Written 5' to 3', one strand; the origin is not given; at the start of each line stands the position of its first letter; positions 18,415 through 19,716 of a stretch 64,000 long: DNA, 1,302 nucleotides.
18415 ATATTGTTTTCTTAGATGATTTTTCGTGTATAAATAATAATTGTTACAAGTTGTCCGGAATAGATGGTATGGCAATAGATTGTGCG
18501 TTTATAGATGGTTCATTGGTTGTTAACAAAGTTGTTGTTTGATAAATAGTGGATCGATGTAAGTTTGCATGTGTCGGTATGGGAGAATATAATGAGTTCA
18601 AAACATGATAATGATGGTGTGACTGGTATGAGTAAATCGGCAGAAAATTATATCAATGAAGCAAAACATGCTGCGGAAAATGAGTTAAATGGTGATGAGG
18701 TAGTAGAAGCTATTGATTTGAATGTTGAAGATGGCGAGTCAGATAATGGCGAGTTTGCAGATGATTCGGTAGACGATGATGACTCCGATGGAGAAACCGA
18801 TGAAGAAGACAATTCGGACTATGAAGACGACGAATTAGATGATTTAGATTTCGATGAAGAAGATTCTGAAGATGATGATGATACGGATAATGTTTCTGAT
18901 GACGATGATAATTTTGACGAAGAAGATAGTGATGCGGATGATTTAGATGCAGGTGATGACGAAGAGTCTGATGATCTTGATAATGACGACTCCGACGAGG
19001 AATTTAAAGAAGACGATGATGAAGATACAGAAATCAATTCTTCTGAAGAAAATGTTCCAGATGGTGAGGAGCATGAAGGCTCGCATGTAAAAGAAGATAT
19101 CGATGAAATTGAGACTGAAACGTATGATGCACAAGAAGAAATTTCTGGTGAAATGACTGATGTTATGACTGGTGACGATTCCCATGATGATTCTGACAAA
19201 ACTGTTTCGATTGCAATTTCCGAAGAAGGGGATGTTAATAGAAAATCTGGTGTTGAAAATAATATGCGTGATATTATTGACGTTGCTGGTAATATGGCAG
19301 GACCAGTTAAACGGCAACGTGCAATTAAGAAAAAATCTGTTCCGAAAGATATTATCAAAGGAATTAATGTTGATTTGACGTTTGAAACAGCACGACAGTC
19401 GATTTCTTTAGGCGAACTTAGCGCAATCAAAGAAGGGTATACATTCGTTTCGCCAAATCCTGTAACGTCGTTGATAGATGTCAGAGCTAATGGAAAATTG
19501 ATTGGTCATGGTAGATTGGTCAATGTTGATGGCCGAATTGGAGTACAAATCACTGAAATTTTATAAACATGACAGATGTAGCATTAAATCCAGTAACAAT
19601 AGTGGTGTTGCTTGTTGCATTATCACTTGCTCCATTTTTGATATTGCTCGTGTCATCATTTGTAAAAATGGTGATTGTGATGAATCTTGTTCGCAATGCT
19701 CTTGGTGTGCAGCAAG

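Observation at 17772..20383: Second T3SS fragment: two tandem SpoA-domain genes plus sctR, cut off before sctS/T/U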

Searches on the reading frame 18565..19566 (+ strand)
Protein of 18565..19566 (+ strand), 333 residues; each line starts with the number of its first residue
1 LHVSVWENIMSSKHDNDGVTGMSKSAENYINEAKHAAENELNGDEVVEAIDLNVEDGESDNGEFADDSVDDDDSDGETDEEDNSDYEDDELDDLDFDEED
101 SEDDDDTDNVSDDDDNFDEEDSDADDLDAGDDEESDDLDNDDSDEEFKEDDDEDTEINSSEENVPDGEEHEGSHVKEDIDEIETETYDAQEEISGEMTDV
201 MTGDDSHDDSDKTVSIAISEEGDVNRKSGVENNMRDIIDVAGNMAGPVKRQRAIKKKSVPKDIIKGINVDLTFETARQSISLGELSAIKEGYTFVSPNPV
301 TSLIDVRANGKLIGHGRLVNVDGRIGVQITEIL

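Call 3: search_protein_families(library=pfam, proteins=[window:18565-19566:+], max_evalue=0.1)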
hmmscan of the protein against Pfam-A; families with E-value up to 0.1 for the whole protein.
window:18565-19566:+ (333 aa): 1 family
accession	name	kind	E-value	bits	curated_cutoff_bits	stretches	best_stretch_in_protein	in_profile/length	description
PF01052.25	FliMN_C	-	1.1e-14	54.6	23.8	1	264-333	3-72/73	Type III flagellar switch regulator (C-ring) FliN C-term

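Call 4: search_protein_families(library=ncbifam, proteins=[window:18565-19566:+], max_evalue=0.1)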
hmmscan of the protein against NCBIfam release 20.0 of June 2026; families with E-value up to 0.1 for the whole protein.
window:18565-19566:+ (333 aa): 7 families
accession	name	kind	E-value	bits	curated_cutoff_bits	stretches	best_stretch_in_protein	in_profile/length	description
TIGR02551.1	SpaO_YscQ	equivalog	3e-18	66.8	100.8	1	76-331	194-299/300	type III secretion system cytoplasmic ring protein SctQ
TIGR02480.1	fliN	equivalog_domain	8.5e-11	41.6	84.05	1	262-332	3-73/77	flagellar motor switch protein FliN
NF006018.0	PRK08158.1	equivalog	1.7e-06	27.3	223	1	267-332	230-295/303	YscQ/HrcQ family type III secretion apparatus protein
NF005275.1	PRK06782.1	equivalog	6.7e-06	25.1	681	1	240-333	421-516/516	flagellar motor switch protein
NF005956.0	PRK08035.1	equivalog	2.7e-05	23.5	230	1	264-331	248-315/323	YscQ/HrcQ family type III secretion apparatus protein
NF005277.0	PRK06789.1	equivalog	0.0033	17.4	81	1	267-332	7-72/74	flagellar motor switch protein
NF006273.1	PRK08433.1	equivalog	0.047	14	114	0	266-333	20-87/100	flagellar motor switch protein FliN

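Call 83: search_solved_structures(query=window:18592-19566:+, max_evalue=0.01, show_alignments=1)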
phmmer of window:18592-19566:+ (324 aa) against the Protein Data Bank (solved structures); distinct sequences matched with E-value up to 0.01: 7.
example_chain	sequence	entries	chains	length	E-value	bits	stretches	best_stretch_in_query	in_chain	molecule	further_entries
3uep_A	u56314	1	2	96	8.2e-09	38.4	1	255-322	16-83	YscQ-C, type III secretion protein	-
4tt9_A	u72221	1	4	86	1.3e-06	31.2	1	257-321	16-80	Surface presentation of antigens protein SpaO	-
4yx1_A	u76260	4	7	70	2.6e-05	26.9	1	258-322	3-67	Surface presentation of antigens protein SpaO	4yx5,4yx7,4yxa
1o6a_A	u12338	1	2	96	0.00067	22.3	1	247-323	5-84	putative flagellar motor switch protein FliN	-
8umd_D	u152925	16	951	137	0.0013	21.3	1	253-324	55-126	Flagellar motor switch protein FliN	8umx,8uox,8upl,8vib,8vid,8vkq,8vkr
1yab_A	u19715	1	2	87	0.0023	20.6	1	255-323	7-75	chemotaxis protein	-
4yxb_A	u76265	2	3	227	0.003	20.2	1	253-324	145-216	Flagellar motor switch protein FliM,Flagellar motor switch protein FliN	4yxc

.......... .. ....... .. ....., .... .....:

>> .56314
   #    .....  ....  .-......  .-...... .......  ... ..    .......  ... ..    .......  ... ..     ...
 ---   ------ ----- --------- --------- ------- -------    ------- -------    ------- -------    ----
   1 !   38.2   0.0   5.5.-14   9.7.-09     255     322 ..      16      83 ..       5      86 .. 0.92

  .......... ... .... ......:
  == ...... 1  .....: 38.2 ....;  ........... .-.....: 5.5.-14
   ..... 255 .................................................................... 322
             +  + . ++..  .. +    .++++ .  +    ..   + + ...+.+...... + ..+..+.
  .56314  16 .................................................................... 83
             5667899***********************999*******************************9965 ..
